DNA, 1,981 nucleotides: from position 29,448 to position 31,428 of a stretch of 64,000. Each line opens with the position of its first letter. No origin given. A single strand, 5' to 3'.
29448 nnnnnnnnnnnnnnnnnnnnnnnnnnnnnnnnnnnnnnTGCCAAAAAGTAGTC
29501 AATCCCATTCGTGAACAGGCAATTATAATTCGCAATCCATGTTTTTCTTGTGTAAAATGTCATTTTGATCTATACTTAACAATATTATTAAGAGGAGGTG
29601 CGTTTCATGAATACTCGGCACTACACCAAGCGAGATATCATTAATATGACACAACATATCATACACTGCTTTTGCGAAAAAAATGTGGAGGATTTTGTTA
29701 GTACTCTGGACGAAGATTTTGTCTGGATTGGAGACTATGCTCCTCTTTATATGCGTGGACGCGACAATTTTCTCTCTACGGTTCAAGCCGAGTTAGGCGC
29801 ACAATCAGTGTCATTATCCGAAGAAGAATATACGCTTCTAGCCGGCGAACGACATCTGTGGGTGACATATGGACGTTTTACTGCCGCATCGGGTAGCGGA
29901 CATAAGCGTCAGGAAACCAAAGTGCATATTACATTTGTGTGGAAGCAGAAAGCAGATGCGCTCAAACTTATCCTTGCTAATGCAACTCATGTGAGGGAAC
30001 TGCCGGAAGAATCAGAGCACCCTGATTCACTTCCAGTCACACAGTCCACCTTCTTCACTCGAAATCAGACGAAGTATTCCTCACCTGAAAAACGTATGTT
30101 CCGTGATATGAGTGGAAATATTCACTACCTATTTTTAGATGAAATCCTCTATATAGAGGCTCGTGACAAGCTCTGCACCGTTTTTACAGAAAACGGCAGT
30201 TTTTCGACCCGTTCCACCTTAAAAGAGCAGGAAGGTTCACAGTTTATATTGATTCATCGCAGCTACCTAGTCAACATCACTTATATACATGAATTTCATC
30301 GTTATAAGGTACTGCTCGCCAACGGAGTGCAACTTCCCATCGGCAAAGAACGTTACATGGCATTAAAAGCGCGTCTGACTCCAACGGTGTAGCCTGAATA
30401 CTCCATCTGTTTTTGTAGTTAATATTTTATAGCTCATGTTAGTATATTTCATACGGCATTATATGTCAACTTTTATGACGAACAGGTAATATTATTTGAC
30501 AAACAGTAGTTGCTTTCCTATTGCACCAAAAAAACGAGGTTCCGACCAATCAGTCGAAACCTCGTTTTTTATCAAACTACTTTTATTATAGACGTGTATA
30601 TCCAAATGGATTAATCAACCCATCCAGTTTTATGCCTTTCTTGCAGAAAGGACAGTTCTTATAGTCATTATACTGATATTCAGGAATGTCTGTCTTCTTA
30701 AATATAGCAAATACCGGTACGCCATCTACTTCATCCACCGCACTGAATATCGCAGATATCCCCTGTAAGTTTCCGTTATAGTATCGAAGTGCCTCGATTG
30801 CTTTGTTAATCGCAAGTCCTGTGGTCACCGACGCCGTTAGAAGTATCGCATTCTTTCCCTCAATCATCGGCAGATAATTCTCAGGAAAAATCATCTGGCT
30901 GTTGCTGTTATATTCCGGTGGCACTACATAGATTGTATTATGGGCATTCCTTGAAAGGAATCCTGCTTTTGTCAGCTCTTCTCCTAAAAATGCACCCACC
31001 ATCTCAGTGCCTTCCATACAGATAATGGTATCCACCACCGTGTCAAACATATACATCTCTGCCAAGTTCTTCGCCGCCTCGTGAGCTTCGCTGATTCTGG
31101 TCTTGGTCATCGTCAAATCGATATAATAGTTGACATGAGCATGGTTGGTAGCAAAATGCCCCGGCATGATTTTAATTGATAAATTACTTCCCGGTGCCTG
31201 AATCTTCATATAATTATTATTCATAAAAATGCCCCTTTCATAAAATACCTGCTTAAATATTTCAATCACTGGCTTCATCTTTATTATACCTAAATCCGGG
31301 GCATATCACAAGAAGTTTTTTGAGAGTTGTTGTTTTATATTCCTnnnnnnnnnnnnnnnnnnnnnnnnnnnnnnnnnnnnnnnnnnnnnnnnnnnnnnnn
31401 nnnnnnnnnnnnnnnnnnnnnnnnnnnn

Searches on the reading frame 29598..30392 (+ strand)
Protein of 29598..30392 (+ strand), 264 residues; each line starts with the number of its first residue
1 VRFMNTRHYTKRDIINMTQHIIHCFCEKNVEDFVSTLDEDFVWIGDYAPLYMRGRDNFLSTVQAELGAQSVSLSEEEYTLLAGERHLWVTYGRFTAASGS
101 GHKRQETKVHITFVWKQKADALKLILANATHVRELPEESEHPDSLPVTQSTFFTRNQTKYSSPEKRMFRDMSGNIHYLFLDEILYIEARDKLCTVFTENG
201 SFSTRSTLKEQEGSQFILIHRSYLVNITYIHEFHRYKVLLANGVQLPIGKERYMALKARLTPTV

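Call 5: search_protein_families(library=pfam, proteins=[window:29598-30392:+])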
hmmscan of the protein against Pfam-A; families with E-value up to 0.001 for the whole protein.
window:29598-30392:+ (264 aa): 2 families
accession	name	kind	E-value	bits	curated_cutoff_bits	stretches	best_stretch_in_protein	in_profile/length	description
PF04397.21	LytTR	-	2.4e-17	63.4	22.6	1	174-260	2-97/98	LytTr DNA-binding domain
PF14534.12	DUF4440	-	2.3e-05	25.2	25.2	1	24-122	11-105/107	Domain of unknown function (DUF4440)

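Call 6: search_protein_families(library=ncbifam, proteins=[window:29598-30392:+])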
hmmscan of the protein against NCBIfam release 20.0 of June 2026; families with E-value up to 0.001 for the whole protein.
window:29598-30392:+ (264 aa): 2 families
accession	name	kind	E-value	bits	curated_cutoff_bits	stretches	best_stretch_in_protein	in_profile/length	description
NF010684.1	PRK14084.1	equivalog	1.9e-07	31.1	375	1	152-251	135-243/254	response regulator transcription factor LytR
NF008677.0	PRK11697.1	equivalog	0.00025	20.5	246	1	174-258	143-233/238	two-component system response regulator BtsR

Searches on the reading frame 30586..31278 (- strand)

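Call 5: search_protein_families(library=pfam, proteins=[window:30586-31278:-])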
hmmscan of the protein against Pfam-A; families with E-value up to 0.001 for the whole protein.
window:30586-31278:- (230 aa): 0 families

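Call 6: search_protein_families(library=ncbifam, proteins=[window:30586-31278:-])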
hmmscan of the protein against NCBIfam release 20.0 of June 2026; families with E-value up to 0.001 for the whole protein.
window:30586-31278:- (230 aa): 3 families
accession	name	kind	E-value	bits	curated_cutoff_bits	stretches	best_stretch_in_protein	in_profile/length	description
TIGR01367.1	pyrE_Therm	equivalog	7.3e-06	25.7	150.25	1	47-219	23-182/187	orotate phosphoribosyltransferase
NF002620.0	PRK02277.1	subfamily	6.2e-05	22.7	115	1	122-194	123-196/201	orotate phosphoribosyltransferase-like protein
NF045507.1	transregGfcR_Halo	equivalog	0.00066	19.2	300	0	137-194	149-208/215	transcriptional regulator GfcR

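Call 57: search_protein_families(library=pfam, max_evalue=5, proteins=[window:30586-31278:-])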
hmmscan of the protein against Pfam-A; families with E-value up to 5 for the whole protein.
window:30586-31278:- (230 aa): 0 families
